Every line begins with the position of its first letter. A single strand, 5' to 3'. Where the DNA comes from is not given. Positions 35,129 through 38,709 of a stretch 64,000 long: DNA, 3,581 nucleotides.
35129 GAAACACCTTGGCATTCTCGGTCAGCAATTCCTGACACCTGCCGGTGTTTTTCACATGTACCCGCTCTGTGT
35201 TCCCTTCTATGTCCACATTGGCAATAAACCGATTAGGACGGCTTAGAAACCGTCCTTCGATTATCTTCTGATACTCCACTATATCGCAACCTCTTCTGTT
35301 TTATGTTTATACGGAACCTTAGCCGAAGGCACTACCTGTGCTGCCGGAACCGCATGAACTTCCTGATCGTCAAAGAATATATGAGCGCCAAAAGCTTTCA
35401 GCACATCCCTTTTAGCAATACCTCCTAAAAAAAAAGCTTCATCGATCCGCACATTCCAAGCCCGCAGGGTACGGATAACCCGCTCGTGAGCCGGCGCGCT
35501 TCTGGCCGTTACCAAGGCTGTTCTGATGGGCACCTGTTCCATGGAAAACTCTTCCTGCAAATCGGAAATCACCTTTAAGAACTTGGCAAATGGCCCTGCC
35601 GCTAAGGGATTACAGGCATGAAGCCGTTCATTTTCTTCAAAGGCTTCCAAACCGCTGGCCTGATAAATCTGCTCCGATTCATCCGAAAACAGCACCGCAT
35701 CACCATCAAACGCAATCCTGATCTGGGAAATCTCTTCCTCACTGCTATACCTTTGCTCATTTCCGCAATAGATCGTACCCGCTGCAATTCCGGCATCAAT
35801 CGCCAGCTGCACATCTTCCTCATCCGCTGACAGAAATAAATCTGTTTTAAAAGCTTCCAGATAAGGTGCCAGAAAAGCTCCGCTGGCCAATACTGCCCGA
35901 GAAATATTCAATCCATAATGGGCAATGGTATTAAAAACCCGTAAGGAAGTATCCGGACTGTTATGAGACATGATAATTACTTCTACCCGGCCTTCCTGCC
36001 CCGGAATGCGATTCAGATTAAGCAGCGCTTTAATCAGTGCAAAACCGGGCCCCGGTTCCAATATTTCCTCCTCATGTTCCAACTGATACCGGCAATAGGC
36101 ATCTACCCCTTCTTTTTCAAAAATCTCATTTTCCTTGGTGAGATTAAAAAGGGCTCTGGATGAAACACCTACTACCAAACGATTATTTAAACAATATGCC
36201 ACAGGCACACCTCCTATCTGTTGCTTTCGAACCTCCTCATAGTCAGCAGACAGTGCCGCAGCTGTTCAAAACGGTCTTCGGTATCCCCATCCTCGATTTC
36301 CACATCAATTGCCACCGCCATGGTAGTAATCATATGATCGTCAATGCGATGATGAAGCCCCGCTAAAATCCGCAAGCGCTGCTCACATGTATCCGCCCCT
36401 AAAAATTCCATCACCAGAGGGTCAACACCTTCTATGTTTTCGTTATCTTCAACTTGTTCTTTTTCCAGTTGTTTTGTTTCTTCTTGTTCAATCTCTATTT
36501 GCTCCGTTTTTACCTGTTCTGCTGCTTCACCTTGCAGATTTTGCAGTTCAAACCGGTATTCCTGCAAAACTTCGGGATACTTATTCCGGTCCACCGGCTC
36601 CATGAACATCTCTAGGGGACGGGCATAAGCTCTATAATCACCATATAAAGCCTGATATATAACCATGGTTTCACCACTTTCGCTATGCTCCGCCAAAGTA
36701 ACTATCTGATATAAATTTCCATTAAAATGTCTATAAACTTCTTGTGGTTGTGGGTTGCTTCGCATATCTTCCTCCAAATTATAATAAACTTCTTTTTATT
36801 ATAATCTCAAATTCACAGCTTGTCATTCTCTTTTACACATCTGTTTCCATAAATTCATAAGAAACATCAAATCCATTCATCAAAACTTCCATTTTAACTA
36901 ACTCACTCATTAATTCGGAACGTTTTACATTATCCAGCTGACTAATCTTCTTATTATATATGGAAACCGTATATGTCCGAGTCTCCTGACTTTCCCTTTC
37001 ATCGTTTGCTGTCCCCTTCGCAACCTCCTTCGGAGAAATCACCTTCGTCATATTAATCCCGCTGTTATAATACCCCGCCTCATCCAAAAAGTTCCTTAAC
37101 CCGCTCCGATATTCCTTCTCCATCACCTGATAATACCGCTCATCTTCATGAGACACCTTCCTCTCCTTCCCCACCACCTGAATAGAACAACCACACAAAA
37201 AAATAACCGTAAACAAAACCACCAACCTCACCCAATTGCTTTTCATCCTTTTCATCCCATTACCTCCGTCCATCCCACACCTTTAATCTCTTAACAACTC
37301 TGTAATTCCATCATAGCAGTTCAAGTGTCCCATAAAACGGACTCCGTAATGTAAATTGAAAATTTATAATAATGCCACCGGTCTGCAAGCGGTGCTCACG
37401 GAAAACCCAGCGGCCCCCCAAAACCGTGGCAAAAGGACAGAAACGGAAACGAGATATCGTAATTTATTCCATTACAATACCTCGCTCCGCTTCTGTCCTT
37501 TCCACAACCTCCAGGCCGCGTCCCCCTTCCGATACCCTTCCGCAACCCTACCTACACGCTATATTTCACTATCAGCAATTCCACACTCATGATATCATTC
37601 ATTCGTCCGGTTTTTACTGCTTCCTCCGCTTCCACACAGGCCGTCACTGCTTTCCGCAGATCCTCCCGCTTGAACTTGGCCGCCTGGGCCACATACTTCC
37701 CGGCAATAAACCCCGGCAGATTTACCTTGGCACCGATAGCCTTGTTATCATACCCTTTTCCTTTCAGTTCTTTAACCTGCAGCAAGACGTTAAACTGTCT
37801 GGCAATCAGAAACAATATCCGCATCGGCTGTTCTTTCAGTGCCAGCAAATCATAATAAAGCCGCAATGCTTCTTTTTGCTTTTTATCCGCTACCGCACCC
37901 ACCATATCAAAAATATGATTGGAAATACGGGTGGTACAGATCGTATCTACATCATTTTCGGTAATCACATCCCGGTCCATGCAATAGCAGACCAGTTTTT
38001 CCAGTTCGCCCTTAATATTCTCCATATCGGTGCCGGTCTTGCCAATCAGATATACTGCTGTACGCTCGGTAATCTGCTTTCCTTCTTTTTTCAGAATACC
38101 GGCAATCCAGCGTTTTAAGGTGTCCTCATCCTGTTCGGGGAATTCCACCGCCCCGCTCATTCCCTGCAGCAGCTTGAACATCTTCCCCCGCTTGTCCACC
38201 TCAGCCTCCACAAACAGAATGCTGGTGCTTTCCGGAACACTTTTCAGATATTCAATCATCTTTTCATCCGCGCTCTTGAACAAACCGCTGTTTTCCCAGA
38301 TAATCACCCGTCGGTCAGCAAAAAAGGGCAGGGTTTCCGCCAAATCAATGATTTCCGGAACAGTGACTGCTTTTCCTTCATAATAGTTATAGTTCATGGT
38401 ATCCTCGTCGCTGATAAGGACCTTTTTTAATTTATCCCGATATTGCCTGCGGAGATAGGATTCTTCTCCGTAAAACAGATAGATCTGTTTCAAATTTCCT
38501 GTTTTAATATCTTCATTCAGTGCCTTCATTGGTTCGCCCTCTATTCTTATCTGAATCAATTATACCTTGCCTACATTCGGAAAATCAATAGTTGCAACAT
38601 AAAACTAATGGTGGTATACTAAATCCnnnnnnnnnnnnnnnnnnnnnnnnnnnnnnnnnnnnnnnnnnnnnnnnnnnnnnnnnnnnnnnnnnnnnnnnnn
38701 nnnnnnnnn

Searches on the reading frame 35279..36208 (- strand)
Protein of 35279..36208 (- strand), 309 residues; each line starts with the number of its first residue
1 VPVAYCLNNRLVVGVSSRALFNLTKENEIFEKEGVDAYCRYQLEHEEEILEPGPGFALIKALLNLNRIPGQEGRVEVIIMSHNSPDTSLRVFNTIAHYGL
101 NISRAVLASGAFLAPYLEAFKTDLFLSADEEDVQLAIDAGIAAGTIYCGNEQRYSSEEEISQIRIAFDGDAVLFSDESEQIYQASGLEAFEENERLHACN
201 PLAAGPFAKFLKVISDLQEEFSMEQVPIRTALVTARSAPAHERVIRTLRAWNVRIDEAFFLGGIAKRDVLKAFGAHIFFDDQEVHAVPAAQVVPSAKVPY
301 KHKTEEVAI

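Call 68: search_protein_families(library=pfam, proteins=[window:35279-36208:-])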
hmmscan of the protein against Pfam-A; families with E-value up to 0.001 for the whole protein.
window:35279-36208:- (309 aa): 1 family
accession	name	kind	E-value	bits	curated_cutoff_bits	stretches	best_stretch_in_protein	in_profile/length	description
PF06189.17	5-nucleotidase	-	4.1e-132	440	28.2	1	5-303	3-300/302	5'-nucleotidase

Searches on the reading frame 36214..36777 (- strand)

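Call 68: search_protein_families(library=pfam, proteins=[window:36214-36777:-])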
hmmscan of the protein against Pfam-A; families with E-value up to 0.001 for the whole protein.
window:36214-36777:- (187 aa): 1 family
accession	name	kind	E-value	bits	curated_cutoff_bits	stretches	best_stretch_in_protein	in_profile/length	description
PF07866.17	DUF1653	-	1.4e-23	83.5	23.5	1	14-77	2-61/62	Protein of unknown function (DUF1653)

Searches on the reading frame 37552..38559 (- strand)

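Call 70: search_protein_families(library=pfam, proteins=[window:37552-38559:-])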
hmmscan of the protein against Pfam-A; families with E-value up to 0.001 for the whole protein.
window:37552-38559:- (335 aa): 2 families
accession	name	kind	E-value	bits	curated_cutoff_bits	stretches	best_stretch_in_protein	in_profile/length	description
PF21694.2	DNA_pol3_delta_C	-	6.9e-41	139.5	27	1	214-333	2-121/121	DNA polymerase III delta subunit, C-terminal domain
PF06144.19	DNA_pol3_delta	-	3.3e-14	53.4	21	1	27-136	1-119/124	DNA polymerase III, delta subunit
